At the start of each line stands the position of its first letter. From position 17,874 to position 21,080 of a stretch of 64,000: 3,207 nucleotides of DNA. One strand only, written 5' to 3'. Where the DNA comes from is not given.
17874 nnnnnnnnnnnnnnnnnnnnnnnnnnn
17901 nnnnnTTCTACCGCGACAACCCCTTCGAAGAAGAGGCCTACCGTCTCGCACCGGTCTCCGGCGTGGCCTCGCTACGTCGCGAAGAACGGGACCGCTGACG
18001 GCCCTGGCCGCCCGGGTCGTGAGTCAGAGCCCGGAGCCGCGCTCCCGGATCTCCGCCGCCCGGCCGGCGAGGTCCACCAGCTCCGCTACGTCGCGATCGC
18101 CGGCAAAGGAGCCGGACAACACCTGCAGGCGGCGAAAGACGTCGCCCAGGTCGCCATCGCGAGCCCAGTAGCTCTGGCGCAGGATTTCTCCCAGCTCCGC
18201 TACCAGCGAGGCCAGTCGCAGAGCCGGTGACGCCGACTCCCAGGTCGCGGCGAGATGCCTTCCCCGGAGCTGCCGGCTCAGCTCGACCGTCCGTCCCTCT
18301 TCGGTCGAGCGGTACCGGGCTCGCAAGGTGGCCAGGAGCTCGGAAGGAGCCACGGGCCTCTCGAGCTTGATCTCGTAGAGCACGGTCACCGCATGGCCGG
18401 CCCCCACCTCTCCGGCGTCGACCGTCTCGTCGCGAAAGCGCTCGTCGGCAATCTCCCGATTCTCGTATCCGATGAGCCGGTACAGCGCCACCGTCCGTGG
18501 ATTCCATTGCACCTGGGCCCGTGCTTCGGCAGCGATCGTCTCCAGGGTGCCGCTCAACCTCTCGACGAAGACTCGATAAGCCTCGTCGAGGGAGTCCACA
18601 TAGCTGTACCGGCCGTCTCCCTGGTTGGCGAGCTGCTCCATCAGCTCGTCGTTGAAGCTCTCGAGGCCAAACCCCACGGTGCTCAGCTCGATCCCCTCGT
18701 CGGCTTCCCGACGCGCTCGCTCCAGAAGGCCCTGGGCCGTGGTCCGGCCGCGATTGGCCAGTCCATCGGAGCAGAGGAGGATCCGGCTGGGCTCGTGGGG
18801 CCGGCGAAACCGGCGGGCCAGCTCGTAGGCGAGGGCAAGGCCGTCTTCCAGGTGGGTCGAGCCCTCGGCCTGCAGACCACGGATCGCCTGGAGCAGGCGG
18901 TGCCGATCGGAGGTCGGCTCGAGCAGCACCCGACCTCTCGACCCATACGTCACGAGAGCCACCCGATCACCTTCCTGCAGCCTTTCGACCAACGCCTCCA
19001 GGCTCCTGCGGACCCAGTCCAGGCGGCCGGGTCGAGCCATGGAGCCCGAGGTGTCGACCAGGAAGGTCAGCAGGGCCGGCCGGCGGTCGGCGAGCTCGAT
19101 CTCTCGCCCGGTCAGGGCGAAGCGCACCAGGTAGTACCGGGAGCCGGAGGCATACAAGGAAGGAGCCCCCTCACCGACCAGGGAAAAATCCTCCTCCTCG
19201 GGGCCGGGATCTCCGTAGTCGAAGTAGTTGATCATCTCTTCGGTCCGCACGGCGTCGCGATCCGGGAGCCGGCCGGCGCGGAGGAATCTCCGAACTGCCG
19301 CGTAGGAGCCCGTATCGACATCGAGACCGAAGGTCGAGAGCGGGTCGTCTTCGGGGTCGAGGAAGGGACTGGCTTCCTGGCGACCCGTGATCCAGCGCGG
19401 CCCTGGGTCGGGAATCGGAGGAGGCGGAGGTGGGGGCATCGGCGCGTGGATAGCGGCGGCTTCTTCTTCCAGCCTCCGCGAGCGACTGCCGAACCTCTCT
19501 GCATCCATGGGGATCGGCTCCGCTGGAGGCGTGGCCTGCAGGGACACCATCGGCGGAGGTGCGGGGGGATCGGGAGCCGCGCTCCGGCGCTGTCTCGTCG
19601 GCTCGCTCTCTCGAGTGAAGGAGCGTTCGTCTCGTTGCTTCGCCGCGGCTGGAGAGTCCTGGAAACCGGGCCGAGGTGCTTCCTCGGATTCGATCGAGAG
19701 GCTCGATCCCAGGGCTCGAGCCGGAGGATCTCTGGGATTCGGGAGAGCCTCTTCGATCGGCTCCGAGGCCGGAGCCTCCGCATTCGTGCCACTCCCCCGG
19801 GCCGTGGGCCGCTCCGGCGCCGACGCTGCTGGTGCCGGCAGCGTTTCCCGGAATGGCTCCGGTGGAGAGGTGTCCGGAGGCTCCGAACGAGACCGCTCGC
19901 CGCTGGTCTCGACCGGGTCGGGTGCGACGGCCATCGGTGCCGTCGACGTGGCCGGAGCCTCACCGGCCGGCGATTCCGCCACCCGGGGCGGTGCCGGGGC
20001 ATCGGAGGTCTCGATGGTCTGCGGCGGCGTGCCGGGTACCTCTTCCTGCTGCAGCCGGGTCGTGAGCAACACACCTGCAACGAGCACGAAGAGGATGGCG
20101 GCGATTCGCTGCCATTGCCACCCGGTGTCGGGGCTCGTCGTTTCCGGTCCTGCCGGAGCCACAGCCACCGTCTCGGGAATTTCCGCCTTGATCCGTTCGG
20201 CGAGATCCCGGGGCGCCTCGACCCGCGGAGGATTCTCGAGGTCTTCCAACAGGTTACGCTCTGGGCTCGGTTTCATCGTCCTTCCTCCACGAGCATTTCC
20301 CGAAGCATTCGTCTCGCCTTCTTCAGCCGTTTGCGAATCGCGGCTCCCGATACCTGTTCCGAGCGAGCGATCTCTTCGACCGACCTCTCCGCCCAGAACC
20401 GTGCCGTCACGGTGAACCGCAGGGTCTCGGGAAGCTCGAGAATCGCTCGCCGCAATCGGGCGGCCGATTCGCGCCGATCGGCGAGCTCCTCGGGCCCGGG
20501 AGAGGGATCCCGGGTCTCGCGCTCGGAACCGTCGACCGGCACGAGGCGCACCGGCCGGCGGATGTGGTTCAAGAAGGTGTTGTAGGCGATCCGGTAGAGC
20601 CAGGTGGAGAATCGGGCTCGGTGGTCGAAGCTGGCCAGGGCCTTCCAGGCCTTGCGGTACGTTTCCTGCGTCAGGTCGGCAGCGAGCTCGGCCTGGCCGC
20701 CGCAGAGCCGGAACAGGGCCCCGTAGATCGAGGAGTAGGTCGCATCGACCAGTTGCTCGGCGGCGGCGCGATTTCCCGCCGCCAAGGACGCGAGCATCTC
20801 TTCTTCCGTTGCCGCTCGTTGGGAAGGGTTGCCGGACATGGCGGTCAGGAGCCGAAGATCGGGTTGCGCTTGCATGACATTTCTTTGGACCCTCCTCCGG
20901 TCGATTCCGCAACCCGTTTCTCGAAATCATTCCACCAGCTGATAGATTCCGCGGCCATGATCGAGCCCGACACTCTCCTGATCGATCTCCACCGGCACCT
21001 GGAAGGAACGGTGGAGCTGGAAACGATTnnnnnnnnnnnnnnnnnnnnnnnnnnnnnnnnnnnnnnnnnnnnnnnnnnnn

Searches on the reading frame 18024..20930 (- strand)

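Call 6: search_protein_families(library=pfam, proteins=[window:18024-20930:-])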
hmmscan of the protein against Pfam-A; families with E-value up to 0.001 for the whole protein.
window:18024-20930:- (968 aa): 5 families
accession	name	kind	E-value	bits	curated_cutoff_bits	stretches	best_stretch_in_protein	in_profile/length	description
PF12034.13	YfbK_C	-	1.9e-30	106.9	25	1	794-938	1-162/184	Uncharacterized protein YfbK, C-terminal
PF12450.13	vWF_A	-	1.5e-23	83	25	1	518-593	10-86/94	von Willebrand factor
PF13519.12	VWA_2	-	1.7e-18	67.6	27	1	622-723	2-106/107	von Willebrand factor type A domain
PF00092.34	VWA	-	4.4e-18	66.5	23.8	1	621-782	2-166/174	von Willebrand factor type A domain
PF13768.12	VWA_3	-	6.9e-10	39.6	27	1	621-776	3-154/155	von Willebrand factor type A domain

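Call 7: search_protein_families(library=ncbifam, proteins=[window:18024-20930:-])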
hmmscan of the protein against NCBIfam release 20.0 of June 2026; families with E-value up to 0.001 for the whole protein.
window:18024-20930:- (968 aa): 6 families
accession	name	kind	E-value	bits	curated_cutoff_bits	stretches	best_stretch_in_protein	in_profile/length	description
TIGR02442.1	Cob-chelat-sub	hypoth_equivalog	1e-15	57.3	779.45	1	613-778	467-640/641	putative cobaltochelatase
NF009943.0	PRK13406.1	equivalog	2.1e-09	36.5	571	1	619-743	402-524/585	magnesium chelatase subunit D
TIGR03788.1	marine_srt_targ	equivalog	2e-08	33.2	551.65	1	615-785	268-435/629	marine proteobacterial sortase target protein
NF010238.0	PRK13685.1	subfamily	2.1e-08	33.6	432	1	617-759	95-249/335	hypothetical protein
TIGR02031.1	BchD-ChlD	equivalog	2.6e-06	26.4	499.55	1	618-726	423-533/608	magnesium chelatase ATPase subunit D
TIGR03436.1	acidobact_VWFA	subfamily_domain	5.7e-05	22.8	81.25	1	618-741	66-209/324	VWA domain-containing protein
